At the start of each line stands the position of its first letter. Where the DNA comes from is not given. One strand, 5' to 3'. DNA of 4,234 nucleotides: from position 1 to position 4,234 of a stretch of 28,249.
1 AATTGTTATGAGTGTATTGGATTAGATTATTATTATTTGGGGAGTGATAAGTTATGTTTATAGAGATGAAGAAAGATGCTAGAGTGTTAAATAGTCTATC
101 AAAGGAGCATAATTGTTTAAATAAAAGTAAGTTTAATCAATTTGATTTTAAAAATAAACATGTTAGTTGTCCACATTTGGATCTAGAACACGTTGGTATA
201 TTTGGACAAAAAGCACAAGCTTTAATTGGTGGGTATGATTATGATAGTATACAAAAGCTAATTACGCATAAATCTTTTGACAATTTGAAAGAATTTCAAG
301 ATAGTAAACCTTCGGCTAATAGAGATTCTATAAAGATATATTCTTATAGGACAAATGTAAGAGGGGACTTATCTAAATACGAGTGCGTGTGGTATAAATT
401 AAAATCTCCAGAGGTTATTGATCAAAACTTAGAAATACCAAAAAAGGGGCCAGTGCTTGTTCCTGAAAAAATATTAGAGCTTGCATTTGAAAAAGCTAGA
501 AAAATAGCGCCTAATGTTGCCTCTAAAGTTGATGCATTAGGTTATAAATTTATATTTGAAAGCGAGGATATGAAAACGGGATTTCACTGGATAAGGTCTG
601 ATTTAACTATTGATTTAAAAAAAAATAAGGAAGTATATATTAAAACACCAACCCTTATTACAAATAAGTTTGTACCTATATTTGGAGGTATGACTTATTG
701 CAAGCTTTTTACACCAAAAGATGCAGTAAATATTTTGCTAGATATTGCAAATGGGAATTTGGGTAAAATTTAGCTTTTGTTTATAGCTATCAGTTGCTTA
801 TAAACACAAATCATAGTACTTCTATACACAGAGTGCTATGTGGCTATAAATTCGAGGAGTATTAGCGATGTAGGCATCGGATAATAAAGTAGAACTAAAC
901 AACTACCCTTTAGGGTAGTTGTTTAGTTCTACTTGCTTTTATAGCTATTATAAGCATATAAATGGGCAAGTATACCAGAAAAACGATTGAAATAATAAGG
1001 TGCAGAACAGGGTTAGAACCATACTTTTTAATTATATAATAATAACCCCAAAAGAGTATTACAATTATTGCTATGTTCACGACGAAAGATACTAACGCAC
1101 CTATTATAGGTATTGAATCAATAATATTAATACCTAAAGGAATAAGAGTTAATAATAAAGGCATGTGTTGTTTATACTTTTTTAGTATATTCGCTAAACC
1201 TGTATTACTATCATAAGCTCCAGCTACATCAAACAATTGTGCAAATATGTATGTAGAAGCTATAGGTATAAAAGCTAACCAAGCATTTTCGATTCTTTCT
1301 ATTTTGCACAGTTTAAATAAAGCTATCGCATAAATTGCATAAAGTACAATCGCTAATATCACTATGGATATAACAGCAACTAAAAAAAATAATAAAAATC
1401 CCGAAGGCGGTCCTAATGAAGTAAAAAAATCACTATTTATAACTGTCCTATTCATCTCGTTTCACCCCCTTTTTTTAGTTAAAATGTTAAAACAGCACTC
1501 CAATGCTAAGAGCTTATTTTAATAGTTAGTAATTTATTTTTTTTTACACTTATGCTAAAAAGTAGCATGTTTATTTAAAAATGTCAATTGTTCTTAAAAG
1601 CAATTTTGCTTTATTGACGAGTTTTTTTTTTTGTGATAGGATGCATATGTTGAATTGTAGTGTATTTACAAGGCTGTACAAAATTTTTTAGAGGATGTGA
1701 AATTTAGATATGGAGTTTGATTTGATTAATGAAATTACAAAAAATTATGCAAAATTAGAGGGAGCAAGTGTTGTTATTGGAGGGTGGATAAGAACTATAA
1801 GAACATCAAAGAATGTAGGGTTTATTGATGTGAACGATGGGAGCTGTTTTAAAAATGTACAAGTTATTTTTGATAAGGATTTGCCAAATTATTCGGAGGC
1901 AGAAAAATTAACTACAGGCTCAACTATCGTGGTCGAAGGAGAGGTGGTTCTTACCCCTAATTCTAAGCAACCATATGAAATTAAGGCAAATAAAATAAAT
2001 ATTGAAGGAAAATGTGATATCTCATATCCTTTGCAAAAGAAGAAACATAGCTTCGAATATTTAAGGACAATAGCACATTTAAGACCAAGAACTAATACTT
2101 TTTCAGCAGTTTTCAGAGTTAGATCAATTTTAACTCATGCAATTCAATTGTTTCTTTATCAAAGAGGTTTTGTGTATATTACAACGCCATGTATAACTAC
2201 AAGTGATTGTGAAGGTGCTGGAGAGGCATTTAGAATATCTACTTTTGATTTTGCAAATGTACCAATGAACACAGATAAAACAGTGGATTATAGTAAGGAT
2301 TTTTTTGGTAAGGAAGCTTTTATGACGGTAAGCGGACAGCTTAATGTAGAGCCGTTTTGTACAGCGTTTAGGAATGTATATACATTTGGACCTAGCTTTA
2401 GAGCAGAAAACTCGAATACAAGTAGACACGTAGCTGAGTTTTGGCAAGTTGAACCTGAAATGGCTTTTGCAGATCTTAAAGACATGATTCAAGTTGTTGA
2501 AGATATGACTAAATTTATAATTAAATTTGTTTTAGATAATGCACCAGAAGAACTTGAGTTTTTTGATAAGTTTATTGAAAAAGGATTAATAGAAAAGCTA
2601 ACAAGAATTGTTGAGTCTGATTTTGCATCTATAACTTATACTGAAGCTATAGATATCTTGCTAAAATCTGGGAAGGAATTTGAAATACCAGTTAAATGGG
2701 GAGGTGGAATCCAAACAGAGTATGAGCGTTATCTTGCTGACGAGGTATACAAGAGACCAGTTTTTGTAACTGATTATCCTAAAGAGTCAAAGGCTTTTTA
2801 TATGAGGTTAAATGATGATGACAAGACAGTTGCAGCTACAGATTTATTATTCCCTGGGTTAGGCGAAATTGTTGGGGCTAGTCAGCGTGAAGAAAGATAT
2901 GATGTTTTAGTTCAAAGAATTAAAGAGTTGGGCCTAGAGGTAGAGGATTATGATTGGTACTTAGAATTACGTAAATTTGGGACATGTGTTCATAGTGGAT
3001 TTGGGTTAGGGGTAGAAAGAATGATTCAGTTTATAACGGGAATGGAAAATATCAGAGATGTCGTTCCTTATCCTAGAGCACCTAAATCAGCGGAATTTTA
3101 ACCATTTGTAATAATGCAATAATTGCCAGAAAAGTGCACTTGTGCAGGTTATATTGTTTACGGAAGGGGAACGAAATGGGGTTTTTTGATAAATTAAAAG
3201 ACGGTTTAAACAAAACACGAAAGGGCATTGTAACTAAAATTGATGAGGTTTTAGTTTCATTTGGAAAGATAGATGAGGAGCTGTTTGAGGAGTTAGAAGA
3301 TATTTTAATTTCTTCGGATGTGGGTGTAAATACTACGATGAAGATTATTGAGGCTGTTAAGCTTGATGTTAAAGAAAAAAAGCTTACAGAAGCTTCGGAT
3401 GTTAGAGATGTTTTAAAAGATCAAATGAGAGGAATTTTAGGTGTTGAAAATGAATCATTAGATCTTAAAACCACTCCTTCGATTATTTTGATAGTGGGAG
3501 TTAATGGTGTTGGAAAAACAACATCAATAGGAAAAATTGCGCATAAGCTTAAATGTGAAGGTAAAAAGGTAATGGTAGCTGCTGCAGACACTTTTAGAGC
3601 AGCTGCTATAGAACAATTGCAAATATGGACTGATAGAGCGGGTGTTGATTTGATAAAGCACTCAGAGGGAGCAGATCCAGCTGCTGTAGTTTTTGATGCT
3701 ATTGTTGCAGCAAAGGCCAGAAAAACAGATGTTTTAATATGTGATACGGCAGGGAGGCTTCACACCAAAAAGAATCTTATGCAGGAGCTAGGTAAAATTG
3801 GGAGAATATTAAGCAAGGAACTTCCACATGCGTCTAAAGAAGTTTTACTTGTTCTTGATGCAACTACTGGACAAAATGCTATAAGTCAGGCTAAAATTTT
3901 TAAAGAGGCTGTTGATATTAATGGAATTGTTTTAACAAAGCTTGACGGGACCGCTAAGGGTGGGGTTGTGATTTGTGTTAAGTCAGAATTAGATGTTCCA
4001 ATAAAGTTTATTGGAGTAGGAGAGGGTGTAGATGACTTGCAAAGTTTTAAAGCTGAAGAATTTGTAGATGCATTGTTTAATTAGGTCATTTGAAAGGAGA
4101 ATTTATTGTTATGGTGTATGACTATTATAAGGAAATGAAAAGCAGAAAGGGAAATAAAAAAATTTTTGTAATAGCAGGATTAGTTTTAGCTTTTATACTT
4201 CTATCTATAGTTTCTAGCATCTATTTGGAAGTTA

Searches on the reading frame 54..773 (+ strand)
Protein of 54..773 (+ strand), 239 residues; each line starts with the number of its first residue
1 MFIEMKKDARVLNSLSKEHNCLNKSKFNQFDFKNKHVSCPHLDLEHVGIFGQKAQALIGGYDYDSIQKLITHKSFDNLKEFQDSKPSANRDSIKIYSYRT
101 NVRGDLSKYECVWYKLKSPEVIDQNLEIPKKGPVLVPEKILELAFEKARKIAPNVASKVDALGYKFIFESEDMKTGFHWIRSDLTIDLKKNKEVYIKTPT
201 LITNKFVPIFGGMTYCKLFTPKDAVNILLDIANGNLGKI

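Call 30: search_protein_families(library=pfam, proteins=[window:54-773:+])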
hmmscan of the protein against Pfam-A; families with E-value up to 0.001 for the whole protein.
window:54-773:+ (239 aa): 0 families

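Call 49: find_encoding_contigs(protein=window:54-773:+, flank=10000, max_places=2)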
Protein window:54-773:+ (239 aa): 3 contigs read that carry it; 2 places shown.
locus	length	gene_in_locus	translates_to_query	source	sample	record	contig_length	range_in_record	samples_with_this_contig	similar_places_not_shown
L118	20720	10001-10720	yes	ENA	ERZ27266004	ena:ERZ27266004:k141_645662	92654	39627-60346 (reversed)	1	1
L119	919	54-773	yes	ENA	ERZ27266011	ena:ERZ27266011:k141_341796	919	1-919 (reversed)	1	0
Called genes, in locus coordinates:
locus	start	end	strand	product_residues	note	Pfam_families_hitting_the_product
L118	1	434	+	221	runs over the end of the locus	PF04542:Sigma70_r2, PF04545:Sigma70_r4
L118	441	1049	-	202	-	PF13175:AAA_15 (faint), PF00005:ABC_tran, PF13304:AAA_21 (weak)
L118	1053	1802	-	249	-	PF00528:BPD_transp_1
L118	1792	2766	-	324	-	PF02621:VitK2_biosynth (weak), PF12974:Phosphonate-bd, PF09084:NMT1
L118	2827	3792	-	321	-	PF05116:S6PP (faint), PF08282:Hydrolase_3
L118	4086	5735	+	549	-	PF00890:FAD_binding_2 (faint), PF01266:DAO (faint), PF03486:HI0933_like (faint), PF07992:Pyr_redox_2, PF13738:Pyr_redox_3, PF00070:Pyr_redox, PF02852:Pyr_redox_dim, PF00581:Rhodanese, +2 more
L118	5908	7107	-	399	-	PF13173:AAA_14, PF13635:DUF4143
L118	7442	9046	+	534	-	PF02734:Dak2, PF21645:FakA-like_M, PF13684:FakA-like_C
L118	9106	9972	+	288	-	PF02645:DegV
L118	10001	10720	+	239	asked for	-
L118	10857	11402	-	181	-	-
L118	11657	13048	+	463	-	PF01336:tRNA_anti-codon, PF00152:tRNA-synt_2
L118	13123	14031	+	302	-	PF13401:AAA_22 (faint), PF02881:SRP54_N, PF00448:SRP54, PF13604:AAA_30 (faint)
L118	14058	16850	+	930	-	PF03699:UPF0182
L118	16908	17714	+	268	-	PF01522:Polysacc_deac_1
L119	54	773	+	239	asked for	-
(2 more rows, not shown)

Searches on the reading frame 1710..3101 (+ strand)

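Call 4: search_protein_families(library=pfam, proteins=[window:1710-3101:+])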
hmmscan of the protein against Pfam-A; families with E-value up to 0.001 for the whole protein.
window:1710-3101:+ (463 aa): 2 families
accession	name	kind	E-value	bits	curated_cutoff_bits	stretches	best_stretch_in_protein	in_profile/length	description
PF00152.25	tRNA-synt_2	-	6.5e-65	219.6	25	1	122-456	9-306/308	tRNA synthetases class II (D, K and N)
PF01336.31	tRNA_anti-codon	-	2.8e-14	53.2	27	1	21-98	1-74/75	OB-fold nucleic acid binding domain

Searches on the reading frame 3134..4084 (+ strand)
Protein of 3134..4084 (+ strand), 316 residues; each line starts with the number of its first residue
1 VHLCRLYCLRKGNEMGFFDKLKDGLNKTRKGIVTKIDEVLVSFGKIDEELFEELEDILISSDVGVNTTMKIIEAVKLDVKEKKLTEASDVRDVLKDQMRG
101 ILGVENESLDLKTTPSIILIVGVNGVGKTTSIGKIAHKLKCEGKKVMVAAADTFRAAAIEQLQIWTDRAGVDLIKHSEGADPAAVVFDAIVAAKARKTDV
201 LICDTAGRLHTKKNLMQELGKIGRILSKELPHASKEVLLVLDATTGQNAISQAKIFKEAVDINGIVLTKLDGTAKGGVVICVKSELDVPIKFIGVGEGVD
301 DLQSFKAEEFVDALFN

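Call 4: search_protein_families(library=pfam, proteins=[window:3134-4084:+])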
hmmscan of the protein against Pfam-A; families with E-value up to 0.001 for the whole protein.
window:3134-4084:+ (316 aa): 5 families
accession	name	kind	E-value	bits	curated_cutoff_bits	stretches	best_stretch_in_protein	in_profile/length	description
PF00448.28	SRP54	-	1.3e-77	260.4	22.7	1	115-315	1-195/196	SRP54-type protein, GTPase domain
PF02881.24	SRP54_N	-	2.8e-15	56.7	22.4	1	34-98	3-75/75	SRP54-type protein, helical bundle domain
PF13401.12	AAA_22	-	1.5e-05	25.8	27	1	114-224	4-109/130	AAA domain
PF13604.12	AAA_30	-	2.1e-05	24.8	27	1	116-213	19-104/191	AAA domain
PF13191.12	AAA_16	-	0.00045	21.2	32.6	1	114-242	23-139/167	AAA ATPase domain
